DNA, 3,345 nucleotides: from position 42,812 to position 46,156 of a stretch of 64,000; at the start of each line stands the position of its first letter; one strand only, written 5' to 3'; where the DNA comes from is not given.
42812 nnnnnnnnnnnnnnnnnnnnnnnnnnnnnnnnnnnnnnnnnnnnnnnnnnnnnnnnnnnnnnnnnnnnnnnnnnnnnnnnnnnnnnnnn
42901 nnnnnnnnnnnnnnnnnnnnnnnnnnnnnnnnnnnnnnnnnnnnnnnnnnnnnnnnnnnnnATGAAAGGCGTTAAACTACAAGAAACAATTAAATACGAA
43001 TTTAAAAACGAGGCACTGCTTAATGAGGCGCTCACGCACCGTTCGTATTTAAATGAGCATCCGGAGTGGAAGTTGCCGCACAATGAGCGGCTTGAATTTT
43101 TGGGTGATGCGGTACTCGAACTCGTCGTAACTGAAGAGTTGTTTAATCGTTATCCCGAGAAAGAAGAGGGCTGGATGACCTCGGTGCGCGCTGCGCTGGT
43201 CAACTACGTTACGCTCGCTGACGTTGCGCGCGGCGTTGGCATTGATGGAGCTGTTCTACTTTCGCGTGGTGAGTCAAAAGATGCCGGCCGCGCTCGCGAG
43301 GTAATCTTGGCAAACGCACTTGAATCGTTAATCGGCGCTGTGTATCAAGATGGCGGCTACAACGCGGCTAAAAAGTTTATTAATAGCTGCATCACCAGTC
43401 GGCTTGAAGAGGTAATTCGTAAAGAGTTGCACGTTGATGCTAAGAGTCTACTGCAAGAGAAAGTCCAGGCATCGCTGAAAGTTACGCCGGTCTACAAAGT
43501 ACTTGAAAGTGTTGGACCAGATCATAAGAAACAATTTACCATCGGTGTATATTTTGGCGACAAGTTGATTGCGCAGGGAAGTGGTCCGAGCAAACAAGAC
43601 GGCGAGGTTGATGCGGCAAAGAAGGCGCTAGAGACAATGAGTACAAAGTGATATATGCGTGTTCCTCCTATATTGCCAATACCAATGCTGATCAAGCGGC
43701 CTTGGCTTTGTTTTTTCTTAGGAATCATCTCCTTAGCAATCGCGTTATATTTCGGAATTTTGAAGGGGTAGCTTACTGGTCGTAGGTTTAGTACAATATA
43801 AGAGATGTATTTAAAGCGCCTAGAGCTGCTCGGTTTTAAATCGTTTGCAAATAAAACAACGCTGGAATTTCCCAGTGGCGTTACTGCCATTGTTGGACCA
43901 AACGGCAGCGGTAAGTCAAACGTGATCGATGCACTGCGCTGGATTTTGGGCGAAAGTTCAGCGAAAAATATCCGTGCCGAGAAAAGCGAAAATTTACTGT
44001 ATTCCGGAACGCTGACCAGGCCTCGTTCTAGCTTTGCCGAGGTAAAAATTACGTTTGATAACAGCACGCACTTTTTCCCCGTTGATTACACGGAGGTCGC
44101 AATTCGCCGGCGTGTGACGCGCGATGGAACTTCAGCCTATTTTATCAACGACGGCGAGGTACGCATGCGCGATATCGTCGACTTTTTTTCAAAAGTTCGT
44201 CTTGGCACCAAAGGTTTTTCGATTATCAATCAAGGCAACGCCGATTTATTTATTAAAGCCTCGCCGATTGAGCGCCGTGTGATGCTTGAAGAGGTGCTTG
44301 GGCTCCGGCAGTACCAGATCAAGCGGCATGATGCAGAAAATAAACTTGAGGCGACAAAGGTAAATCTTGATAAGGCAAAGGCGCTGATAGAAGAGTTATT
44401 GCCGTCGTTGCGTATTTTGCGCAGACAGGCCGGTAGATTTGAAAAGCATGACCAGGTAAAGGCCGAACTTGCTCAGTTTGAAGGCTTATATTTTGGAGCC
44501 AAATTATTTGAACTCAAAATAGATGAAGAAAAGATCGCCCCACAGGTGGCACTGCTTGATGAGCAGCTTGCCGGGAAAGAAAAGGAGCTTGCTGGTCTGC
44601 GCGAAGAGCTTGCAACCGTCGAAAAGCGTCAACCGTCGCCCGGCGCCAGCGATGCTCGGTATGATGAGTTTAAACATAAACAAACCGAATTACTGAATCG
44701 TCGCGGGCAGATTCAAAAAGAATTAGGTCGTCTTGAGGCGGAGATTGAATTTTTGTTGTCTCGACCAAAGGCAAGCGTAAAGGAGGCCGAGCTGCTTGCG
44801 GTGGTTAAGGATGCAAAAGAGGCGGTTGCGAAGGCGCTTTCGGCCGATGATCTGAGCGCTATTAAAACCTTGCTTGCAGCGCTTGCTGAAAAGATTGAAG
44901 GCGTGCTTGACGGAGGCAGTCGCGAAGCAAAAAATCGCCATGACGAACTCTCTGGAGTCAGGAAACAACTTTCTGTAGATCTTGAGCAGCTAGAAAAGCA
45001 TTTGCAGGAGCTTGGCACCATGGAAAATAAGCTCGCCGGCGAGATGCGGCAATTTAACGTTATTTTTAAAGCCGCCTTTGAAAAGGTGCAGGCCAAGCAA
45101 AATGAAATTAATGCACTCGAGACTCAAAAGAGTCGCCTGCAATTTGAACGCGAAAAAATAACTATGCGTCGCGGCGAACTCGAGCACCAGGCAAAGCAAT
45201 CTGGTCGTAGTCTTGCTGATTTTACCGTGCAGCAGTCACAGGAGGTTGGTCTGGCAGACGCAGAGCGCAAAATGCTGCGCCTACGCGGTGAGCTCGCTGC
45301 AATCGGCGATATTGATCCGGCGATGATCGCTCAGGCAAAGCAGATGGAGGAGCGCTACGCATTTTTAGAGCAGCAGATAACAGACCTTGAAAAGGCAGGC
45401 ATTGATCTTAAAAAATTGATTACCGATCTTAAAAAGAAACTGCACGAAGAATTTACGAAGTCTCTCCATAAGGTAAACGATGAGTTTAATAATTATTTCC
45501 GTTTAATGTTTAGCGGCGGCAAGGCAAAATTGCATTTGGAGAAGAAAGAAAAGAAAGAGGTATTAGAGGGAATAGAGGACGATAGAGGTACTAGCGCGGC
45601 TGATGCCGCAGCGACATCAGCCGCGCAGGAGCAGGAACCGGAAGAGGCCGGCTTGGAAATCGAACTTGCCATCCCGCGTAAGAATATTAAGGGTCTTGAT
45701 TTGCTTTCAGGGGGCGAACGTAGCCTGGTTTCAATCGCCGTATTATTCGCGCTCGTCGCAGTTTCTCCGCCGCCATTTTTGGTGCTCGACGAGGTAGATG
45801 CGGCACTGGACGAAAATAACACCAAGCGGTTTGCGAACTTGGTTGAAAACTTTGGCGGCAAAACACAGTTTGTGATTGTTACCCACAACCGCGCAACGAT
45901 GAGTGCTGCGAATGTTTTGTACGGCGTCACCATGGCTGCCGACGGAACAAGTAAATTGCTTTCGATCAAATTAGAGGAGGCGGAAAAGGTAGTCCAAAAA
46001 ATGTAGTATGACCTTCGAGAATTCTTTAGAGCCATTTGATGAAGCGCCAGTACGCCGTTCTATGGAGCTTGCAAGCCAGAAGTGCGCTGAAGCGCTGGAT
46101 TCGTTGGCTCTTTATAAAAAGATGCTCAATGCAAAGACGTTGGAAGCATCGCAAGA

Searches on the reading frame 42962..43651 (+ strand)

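Call 28: search_protein_families(library=pfam, proteins=[window:42962-43651:+], max_evalue=0.01)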
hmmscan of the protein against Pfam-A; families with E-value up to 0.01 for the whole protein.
window:42962-43651:+ (229 aa): 4 families
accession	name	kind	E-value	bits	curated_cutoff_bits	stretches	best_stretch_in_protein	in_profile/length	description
PF14622.11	Ribonucleas_3_3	-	8.3e-37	126.7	35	1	16-146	1-126/128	Ribonuclease-III-like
PF00636.31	Ribonuclease_3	-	3.1e-22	79.7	27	1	42-132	1-102/102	Ribonuclease III domain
PF00035.32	dsrm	-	1.3e-15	58.1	23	1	160-225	1-65/66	Double-stranded RNA binding motif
PF22935.1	RM44_endonuclase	-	9.4e-08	32.7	27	1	13-126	16-138/139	Large ribosomal subunit protein mL44, endonuclease domain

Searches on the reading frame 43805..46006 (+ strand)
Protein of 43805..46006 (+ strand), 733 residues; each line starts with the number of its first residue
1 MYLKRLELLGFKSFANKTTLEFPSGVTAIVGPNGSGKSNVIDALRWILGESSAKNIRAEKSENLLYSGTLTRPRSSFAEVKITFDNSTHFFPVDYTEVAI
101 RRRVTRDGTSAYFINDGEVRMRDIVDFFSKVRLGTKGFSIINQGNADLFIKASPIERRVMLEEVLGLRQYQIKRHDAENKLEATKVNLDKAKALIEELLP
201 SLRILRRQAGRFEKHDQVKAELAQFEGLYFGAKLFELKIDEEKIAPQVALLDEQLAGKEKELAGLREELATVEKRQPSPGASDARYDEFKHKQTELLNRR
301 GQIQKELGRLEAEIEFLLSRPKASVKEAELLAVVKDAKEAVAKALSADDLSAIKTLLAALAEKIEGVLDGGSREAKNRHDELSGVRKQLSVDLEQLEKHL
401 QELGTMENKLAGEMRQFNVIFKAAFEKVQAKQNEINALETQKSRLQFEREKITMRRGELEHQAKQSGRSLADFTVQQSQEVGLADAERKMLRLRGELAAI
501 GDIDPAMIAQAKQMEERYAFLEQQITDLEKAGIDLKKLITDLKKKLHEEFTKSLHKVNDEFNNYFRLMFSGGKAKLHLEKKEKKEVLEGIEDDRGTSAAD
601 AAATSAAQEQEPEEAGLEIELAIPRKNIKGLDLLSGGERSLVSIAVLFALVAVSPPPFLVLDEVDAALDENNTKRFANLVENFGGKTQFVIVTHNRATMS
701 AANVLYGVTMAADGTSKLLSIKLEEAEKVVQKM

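Call 8: search_protein_families(library=pfam, proteins=[window:43805-46006:+], max_evalue=0.01)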
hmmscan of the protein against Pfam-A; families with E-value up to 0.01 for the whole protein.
window:43805-46006:+ (733 aa): 8 families
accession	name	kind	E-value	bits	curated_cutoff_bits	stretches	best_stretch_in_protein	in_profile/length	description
PF02463.25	SMC_N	-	2.2e-68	230.4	40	1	2-716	1-219/220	RecF/RecN/SMC N terminal domain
PF13304.12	AAA_21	-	6.4e-18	66.3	27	2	26-72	1-55/304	AAA domain, putative AbiEii toxin, Type IV TA system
PF13476.12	AAA_23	-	8.4e-18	66.2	27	1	5-201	1-199/201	AAA domain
PF13175.12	AAA_15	-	4.2e-10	40.2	32.1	1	1-694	1-369/374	AAA ATPase domain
PF13555.12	AAA_29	-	5.9e-08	32.8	27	1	3-49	1-47/61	P-loop containing region of AAA domain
PF00005.33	ABC_tran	-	5.1e-07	30.8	25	0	25-46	12-33/137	ABC transporter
PF13558.12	SbcC_Walker_B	-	0.0026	18.4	27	0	631-681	30-89/90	SbcC/RAD50-like, Walker B motif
PF13401.12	AAA_22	-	0.0067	17.2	27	0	24-48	5-29/130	AAA domain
